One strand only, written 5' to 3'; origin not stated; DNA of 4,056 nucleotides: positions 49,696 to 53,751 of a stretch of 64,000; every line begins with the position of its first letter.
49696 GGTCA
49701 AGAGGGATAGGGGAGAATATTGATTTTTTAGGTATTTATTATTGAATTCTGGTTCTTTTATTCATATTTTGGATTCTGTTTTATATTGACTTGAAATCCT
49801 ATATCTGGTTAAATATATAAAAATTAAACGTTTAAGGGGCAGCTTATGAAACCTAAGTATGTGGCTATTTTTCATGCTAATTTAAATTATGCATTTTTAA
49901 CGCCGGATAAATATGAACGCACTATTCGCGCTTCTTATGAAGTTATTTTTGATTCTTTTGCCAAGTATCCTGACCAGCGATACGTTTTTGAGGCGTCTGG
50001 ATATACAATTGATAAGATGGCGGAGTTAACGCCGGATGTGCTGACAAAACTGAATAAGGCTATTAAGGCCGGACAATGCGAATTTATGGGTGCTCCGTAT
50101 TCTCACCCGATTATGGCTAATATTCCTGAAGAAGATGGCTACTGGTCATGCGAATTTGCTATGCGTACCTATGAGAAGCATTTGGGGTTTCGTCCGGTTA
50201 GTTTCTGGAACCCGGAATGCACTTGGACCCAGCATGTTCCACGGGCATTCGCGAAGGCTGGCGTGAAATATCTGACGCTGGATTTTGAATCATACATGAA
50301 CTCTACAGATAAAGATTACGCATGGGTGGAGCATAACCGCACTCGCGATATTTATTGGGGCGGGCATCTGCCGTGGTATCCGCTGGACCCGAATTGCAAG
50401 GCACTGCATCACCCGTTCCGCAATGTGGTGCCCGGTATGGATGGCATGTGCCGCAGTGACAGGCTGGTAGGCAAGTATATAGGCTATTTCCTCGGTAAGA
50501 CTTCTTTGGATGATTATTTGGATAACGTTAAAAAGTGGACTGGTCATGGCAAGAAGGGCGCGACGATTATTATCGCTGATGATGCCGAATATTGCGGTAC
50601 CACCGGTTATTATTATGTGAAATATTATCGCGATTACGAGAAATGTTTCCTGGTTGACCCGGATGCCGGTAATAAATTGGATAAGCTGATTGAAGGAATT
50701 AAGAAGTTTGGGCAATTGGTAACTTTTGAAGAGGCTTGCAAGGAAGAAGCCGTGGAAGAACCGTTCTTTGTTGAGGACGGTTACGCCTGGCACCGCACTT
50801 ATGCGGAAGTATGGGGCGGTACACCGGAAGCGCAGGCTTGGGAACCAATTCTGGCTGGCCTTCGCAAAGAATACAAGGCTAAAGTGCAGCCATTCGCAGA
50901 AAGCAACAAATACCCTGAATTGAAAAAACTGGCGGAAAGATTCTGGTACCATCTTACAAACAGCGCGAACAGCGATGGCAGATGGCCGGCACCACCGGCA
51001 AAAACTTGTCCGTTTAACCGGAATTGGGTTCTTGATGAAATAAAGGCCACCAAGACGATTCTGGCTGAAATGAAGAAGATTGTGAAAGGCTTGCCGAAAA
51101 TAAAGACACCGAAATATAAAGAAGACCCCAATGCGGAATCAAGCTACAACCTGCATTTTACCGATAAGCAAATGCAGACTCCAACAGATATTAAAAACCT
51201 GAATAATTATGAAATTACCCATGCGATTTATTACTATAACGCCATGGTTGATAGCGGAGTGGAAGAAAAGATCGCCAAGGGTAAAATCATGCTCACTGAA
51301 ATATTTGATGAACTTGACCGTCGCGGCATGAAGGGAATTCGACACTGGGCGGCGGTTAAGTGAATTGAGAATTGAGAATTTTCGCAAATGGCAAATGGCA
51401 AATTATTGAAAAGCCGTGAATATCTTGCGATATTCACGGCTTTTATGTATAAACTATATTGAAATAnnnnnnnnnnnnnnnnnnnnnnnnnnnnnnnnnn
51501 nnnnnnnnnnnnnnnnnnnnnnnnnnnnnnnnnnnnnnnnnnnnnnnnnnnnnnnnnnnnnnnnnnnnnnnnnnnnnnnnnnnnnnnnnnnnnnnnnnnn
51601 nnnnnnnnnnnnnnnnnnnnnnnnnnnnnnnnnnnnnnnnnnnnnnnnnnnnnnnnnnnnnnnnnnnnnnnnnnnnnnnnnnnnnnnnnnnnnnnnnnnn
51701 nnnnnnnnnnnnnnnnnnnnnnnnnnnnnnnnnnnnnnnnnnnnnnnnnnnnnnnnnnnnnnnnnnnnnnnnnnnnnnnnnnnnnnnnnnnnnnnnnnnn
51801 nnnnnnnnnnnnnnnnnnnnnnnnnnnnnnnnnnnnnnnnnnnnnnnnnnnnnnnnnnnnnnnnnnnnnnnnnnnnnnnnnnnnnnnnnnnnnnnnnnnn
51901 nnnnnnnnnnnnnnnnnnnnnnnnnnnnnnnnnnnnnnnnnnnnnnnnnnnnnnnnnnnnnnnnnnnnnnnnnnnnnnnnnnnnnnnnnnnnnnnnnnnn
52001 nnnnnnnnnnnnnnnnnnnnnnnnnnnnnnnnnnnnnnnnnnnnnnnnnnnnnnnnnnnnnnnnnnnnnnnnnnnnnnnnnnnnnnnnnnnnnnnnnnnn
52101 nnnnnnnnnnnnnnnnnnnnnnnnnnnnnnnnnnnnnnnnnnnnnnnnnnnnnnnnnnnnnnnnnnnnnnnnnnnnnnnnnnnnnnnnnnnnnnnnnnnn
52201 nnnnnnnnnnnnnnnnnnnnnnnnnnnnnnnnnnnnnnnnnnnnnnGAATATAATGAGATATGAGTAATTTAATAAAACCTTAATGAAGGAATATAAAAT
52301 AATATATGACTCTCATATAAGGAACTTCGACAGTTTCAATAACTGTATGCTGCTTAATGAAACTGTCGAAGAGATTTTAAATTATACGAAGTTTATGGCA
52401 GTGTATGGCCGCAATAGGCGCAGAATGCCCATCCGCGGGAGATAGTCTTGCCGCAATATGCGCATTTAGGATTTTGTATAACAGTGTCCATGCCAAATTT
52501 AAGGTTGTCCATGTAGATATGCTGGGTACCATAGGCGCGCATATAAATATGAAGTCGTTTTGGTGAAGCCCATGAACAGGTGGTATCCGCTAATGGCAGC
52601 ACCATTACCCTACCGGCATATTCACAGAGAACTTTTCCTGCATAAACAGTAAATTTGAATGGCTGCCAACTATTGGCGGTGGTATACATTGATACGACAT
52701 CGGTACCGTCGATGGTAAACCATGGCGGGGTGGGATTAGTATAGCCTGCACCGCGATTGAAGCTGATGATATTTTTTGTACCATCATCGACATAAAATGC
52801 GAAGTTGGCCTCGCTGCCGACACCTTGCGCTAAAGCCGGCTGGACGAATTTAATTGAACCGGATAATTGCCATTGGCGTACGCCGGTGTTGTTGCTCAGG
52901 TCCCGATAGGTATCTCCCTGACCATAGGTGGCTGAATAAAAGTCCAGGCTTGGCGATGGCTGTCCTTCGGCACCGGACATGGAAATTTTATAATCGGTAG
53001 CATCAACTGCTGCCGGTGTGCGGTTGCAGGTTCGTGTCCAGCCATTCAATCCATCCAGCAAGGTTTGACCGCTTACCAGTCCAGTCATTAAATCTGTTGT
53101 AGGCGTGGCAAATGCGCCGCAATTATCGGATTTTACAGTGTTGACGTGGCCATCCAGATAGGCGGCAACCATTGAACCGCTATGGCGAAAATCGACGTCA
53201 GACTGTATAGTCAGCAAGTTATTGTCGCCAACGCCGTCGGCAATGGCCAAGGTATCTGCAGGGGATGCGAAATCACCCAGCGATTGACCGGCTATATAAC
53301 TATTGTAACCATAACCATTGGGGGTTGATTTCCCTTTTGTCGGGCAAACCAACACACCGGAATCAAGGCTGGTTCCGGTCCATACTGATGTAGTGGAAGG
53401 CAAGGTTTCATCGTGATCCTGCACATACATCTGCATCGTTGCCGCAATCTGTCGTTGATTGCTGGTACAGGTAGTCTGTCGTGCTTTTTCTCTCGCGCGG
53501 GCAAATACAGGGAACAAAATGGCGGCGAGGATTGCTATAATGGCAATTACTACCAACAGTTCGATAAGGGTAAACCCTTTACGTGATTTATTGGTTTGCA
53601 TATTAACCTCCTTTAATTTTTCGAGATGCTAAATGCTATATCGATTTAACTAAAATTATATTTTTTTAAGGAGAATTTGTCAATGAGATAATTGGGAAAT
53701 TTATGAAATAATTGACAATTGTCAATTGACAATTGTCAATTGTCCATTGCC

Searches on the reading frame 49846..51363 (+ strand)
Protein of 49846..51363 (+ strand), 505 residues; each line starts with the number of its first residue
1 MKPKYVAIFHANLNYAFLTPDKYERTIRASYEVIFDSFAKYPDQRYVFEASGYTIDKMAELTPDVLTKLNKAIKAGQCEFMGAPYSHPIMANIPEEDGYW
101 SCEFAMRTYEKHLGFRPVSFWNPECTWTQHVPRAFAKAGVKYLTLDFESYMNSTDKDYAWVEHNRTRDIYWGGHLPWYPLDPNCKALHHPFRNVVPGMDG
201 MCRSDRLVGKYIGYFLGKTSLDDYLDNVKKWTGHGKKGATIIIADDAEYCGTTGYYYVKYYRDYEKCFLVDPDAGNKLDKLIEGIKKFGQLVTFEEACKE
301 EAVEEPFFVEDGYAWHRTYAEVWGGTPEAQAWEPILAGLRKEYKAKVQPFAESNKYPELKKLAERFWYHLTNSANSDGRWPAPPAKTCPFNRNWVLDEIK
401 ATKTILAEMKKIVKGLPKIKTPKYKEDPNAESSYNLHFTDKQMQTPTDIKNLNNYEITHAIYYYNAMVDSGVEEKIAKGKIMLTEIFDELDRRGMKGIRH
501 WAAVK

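Call 5: search_protein_families(library=pfam, proteins=[window:49846-51363:+])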
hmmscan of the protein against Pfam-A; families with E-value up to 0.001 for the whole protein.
window:49846-51363:+ (505 aa): 2 families
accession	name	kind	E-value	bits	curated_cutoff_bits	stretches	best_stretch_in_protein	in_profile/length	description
PF03065.20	Glyco_hydro_57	-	5e-27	95.4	21.2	1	20-270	45-261/291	Glycosyl hydrolase family 57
PF01074.27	Glyco_hydro_38N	-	2.4e-06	27.6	25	1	10-154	7-152/270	Glycosyl hydrolases family 38 N-terminal domain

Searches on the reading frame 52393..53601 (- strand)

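Call 48: search_protein_families(library=pfam, proteins=[window:52393-53601:-])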
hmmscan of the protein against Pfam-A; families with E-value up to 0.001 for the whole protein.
window:52393-53601:- (402 aa): 5 families
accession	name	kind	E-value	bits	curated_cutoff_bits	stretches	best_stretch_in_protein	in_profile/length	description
PF07963.17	N_methyl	-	3.2e-10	39.6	21.2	1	5-30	2-27/27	Prokaryotic N-terminal methylation motif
PF13248.11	Zn_ribbon_3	-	1.6e-05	24.6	27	1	379-400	4-25/26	zinc-ribbon domain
PF07596.16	SBP_bac_10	-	1.8e-05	25.4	23.3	1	35-77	2-43/268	Protein of unknown function (DUF1559)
PF13240.11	Zn_Ribbon_1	-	5.6e-05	23.2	25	1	379-401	1-23/23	zinc-ribbon domain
PF12773.13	DZR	-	0.00078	20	27.3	0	377-398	24-45/45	Double zinc ribbon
